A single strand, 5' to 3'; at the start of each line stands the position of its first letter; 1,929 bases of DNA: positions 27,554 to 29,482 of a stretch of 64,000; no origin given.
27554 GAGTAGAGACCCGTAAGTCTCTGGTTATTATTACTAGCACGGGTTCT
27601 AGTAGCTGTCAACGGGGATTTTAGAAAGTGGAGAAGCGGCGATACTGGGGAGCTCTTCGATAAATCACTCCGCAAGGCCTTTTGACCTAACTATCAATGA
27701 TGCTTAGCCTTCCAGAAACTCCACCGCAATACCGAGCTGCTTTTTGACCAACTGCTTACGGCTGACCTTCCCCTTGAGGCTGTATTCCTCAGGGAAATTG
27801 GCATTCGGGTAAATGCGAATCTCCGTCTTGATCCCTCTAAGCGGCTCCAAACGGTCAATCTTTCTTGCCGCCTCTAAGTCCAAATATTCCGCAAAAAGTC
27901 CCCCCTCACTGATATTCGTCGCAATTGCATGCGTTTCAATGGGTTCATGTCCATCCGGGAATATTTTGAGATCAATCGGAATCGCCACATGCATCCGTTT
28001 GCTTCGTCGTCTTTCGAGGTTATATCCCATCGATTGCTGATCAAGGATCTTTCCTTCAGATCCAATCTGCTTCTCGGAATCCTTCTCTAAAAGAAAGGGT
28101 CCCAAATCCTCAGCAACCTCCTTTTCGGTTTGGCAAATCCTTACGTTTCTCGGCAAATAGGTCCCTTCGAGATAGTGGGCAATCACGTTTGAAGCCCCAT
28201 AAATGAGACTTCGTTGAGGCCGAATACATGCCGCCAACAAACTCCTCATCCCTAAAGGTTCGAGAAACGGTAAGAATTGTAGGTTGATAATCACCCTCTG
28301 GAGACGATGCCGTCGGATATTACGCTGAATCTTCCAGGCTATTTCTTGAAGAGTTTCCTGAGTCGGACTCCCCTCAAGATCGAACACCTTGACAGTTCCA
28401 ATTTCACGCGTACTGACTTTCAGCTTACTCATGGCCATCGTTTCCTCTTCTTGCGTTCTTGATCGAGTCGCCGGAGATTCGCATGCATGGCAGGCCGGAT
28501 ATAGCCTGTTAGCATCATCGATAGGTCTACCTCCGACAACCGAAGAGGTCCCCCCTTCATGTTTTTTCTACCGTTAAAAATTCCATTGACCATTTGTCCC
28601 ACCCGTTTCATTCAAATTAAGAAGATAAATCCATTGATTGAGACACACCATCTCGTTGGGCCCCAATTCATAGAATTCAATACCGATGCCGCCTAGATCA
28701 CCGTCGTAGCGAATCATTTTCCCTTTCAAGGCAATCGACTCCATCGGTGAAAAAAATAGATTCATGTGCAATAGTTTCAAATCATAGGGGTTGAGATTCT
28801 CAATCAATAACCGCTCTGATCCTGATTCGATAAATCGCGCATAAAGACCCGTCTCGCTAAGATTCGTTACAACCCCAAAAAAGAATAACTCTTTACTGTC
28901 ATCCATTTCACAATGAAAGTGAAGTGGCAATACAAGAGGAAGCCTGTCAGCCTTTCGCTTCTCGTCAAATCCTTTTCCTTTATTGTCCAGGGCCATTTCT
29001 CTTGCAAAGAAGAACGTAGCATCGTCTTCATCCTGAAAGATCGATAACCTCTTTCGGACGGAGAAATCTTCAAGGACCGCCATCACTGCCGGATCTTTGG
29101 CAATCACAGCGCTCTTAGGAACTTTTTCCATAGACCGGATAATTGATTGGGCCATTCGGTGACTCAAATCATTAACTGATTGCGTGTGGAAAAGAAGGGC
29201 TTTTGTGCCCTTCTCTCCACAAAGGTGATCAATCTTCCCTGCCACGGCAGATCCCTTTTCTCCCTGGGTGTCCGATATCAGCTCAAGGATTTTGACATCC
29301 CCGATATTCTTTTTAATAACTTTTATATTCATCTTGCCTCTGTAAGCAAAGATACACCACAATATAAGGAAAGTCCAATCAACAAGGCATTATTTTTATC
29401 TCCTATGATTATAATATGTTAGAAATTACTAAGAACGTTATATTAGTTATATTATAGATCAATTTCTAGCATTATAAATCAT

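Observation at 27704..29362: Tandem paralogous STAS-PilZ fusion proteins: c-di-GMP input into a partner-switching-type domain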

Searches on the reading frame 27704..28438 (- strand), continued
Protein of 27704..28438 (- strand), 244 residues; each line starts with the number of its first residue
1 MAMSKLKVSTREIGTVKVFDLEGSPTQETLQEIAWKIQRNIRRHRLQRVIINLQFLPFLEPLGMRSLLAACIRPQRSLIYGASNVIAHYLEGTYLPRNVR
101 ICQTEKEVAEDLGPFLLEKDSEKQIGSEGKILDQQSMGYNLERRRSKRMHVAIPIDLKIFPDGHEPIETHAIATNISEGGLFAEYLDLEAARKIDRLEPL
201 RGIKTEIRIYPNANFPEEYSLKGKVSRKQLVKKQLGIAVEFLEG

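Call 65: find_encoding_contigs(protein=P0220, flank=6000, max_places=1)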
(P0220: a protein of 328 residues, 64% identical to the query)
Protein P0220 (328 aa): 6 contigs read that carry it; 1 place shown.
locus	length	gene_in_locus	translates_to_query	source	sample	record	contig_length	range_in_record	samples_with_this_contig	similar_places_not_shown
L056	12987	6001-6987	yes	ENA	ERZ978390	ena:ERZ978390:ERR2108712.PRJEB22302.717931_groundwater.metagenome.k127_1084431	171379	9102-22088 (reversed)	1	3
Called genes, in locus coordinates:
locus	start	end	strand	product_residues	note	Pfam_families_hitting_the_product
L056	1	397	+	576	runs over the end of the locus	PF07973:tRNA_SAD, PF00587:tRNA-synt_2b, PF03129:HGTP_anticodon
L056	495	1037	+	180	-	PF05198:IF3_N, PF00707:IF3_C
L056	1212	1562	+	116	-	PF00453:Ribosomal_L20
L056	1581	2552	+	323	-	PF02912:Phe_tRNA-synt_N, PF01409:tRNA-synt_2d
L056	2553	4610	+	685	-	PF03483:B3_4, PF03484:B5, PF17759:tRNA_synthFbeta, PF03147:FDX-ACB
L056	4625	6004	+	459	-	PF05496:RuvB_N, PF00004:AAA, PF07728:AAA_5 (weak), PF13173:AAA_14, PF16193:AAA_assoc_2, PF12002:MgsA_C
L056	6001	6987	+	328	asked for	PF00158:Sigma54_activat, PF14532:Sigma54_activ_2, PF07728:AAA_5 (weak), PF25601:AAA_lid_14, PF02954:HTH_8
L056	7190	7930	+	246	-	PF07238:PilZ (weak)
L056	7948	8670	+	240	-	PF01740:STAS (weak)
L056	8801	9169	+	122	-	PF08899:DUF1844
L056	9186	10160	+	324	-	PF03706:LPG_synthase_TM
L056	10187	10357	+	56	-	PF03966:Trm112p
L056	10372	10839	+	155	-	PF01220:DHquinase_II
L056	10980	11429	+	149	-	PF25917:BSH_RND (faint), PF00364:Biotin_lipoyl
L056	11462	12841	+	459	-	PF00289:Biotin_carb_N, PF02786:CPSase_L_D2, PF02222:ATP-grasp (weak), PF07478:Dala_Dala_lig_C, PF02785:Biotin_carb_C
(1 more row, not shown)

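Call 66: find_encoding_contigs(protein=P0239, flank=6000, max_places=1)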
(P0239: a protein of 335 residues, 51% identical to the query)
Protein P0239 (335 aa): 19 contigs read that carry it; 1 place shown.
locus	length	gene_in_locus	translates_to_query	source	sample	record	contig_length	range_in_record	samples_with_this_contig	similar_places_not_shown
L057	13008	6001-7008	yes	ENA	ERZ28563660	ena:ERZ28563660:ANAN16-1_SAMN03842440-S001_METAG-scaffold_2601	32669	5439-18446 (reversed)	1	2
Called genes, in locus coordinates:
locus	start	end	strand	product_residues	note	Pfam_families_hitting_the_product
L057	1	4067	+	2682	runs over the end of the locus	PF00404:Dockerin_1 (faint)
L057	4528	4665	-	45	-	-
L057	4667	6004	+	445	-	PF05496:RuvB_N, PF00158:Sigma54_activat (faint), PF00004:AAA, PF07728:AAA_5 (weak), PF13173:AAA_14, PF13479:AAA_24 (weak), PF16193:AAA_assoc_2, PF12002:MgsA_C, +2 more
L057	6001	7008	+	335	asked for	PF00158:Sigma54_activat, PF14532:Sigma54_activ_2, PF25601:AAA_lid_14, PF02954:HTH_8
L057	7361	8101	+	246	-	PF07238:PilZ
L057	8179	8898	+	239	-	PF01740:STAS (faint), PF07238:PilZ (weak)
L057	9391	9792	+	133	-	PF08899:DUF1844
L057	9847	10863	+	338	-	PF03706:LPG_synthase_TM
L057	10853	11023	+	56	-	PF03966:Trm112p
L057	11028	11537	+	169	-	PF01220:DHquinase_II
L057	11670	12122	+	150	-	PF00364:Biotin_lipoyl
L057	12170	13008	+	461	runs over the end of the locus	PF00289:Biotin_carb_N, PF02786:CPSase_L_D2, PF02222:ATP-grasp (weak), PF07478:Dala_Dala_lig_C, PF02785:Biotin_carb_C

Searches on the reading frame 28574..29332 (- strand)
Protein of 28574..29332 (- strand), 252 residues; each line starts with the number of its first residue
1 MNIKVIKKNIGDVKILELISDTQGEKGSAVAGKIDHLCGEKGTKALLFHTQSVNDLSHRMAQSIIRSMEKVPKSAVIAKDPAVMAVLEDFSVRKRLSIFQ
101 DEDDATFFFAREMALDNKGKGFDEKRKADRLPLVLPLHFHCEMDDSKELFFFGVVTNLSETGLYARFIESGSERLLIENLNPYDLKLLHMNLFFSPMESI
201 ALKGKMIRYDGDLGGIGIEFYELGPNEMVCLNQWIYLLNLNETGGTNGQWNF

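Call 3: search_protein_families(library=pfam, proteins=[window:28574-29332:-], max_evalue=1)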
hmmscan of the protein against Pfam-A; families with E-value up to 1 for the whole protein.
window:28574-29332:- (252 aa): 1 family
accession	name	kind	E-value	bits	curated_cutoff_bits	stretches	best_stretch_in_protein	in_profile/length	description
PF07238.19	PilZ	-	3.8e-06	27.6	22.5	1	124-236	1-101/102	PilZ domain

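Call 4: search_protein_families(library=ncbifam, proteins=[window:28574-29332:-], max_evalue=1)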
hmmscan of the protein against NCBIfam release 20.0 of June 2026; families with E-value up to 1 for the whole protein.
window:28574-29332:- (252 aa): 1 family
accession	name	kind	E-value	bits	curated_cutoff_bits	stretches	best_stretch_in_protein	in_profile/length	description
NF046065.1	MtxRegRemB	equivalog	0.17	12.1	40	0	59-103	39-83/84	extracellular matrix regulator RemB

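Call 7: find_homologous_proteins(query=window:28574-29332:-, max_evalue=0.001)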
Query window:28574-29332:- (252 aa): 7 proteins with E <= 0.001 among 352 candidates.
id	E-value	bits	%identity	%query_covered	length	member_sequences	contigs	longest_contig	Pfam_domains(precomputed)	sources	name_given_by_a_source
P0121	5.5e-165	565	100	100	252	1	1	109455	PF07238.20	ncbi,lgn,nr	ncbi:MAG: PilZ domain-containing protein [Candidatus Omnitrophica bacterium]|nr:PilZ domain-containi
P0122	3.5e-57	212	44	100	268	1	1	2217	-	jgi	jgi:hypothetical protein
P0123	9.1e-39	151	37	93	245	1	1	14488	PF07238.20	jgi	jgi:anti-anti-sigma regulatory factor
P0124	2.0e-32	131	34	93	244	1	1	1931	-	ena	-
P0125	8.0e-31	125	34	92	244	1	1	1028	-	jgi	jgi:hypothetical protein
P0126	1.3e-25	108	32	93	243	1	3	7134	-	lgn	-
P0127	9.4e-21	92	28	87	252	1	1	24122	PF07238.20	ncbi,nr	ncbi:MAG: PilZ domain-containing protein [Candidatus Omnitrophica bacterium]|nr:PilZ domain-containi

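Call 41: predict_structure(alignment_id=A3)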
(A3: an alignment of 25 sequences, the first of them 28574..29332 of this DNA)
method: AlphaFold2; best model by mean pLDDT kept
length: 252 residues; sequences in the alignment: 25
mean_pLDDT: 86.5   pTM: 0.84
mean pLDDT of the five models: 86.5, 85.6, 84.1, 81.7, 81.2
residues with pLDDT >= 90: 157; 70-90: 63; 50-70: 22; < 50: 10
segments of 3 or more residues with pLDDT < 50: 118-125
pLDDT, mean of each block of 10 residues (from residue 1): 87 93 71 86 91 88 90 94 91 81 95 71 54 93 92 95 95 95 93 89 95 94 92 88 56 50
secondary structure, 60 per line:
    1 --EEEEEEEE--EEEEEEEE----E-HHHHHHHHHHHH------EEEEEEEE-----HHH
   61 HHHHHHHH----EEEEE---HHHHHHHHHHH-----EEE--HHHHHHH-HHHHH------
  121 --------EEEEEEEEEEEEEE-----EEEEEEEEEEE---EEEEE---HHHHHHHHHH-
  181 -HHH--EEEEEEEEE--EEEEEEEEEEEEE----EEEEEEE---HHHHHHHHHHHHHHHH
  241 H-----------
elements in order: E3-10 E13-20 H27-38 E45-52 H58-68 E73-77 H81-91 E97-99 H102-108 H110-114 E129-142 E148-158 E162-166 H170-179 E187-195 E198-210 E215-221 H225-241

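Call 46: fold_search(model_id=the predicted structure, library=pdb)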
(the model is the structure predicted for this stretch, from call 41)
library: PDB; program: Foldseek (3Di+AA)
matches with E <= 10: 1205; with E <= 0.001: 31
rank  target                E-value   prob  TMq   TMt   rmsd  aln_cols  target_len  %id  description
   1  4xrn_C                6.8e-07  1.00  0.33  0.66   4.5       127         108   20  Pilz domain with c-di-gmp of a protein from Pseudomonas aeruginosa (released 2016-02-03)
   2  4xrn_B                1.4e-06  1.00  0.32  0.67   3.5       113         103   19  Pilz domain with c-di-gmp of a protein from Pseudomonas aeruginosa (released 2016-02-03)
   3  4rt1_B                2.0e-06  1.00  0.33  0.67   3.7       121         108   21  Structure of the Alg44 PilZ domain (R95A mutant) from Pseudomonas aeruginosa PAO1 in complex with c-di-GMP (released 2015-04-08)
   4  4rt0_C                2.1e-06  1.00  0.33  0.68   3.5       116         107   20  Structure of the Alg44 PilZ domain from Pseudomonas aeruginosa PAO1 in complex with c-di-GMP (released 2015-04-08)
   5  4rt0_A                2.3e-06  1.00  0.34  0.68   3.4       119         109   18  Structure of the Alg44 PilZ domain from Pseudomonas aeruginosa PAO1 in complex with c-di-GMP (released 2015-04-08)
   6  4xrn_A                2.3e-06  1.00  0.32  0.66   4.1       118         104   19  Pilz domain with c-di-gmp of a protein from Pseudomonas aeruginosa (released 2016-02-03)
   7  4rt1_A                2.6e-06  1.00  0.33  0.69   3.3       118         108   19  Structure of the Alg44 PilZ domain (R95A mutant) from Pseudomonas aeruginosa PAO1 in complex with c-di-GMP (released 2015-04-08)
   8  4rt0_B                3.4e-06  1.00  0.33  0.69   3.4       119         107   18  Structure of the Alg44 PilZ domain from Pseudomonas aeruginosa PAO1 in complex with c-di-GMP (released 2015-04-08)
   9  4xrn_D                3.7e-06  1.00  0.33  0.69   4.3       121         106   20  Pilz domain with c-di-gmp of a protein from Pseudomonas aeruginosa (released 2016-02-03)
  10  5y6g                  1.8e-05  1.00  0.31  0.54   5.5       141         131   15  PilZ domain with c-di-GMP of YcgR from Escherichia coli (released 2018-07-18)
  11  4i86_B                3.2e-05  1.00  0.32  0.75   3.5       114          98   14  Crystal structure of PilZ domain of CeSA from cellulose synthesizing bacterium (released 2013-04-03)
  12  5y4r_D                3.6e-05  1.00  0.34  0.66   3.5       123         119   14  Structure of a methyltransferase complex (released 2017-11-29)
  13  5y4r_C                4.8e-05  1.00  0.34  0.67   3.4       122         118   14  Structure of a methyltransferase complex (released 2017-11-29)
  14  9fp0_A                5.8e-05  1.00  0.31  0.11   5.2       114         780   13  Cryo-EM structure of the 'crown'less Bcs macrocomplex for E. coli cellulose secretion in non-saturating c-di-GMP (loca (released 2024-10-16)
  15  5xly_B                9.9e-05  1.00  0.34  0.66   3.4       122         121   14  Crystal structure of CheR1 in complex with c-di-GMP-bound MapZ (released 2017-08-23)
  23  4qtp_D                3.1e-04  1.00  0.37  0.76   3.0       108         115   17  Crystal Structure of an Anti-sigma Factor Antagonist from Mycobacterium paratuberculosis (released 2014-07-16)
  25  1vc1_A                3.9e-04  1.00  0.34  0.69   3.9       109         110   13  Crystal structure of the TM1442 protein from Thermotoga maritima, a homolog of the Bacillus subtilis general stress re (released 2004-09-28)
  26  8ih8_B                5.0e-04  1.00  0.33  0.66   3.5       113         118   19  anti-sigmaF factor and Anti-sigmaF factor antagonist complex(usfx-RsfB) (released 2024-02-28)
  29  4qtp_B                7.6e-04  1.00  0.36  0.74   3.0       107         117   17  Crystal Structure of an Anti-sigma Factor Antagonist from Mycobacterium paratuberculosis (released 2014-07-16)
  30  4qtp_A                9.6e-04  1.00  0.36  0.74   3.0       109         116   17  Crystal Structure of an Anti-sigma Factor Antagonist from Mycobacterium paratuberculosis (released 2014-07-16)
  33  8ih8_A                1.4e-03  1.00  0.34  0.69   3.3       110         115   19  anti-sigmaF factor and Anti-sigmaF factor antagonist complex(usfx-RsfB) (released 2024-02-28)
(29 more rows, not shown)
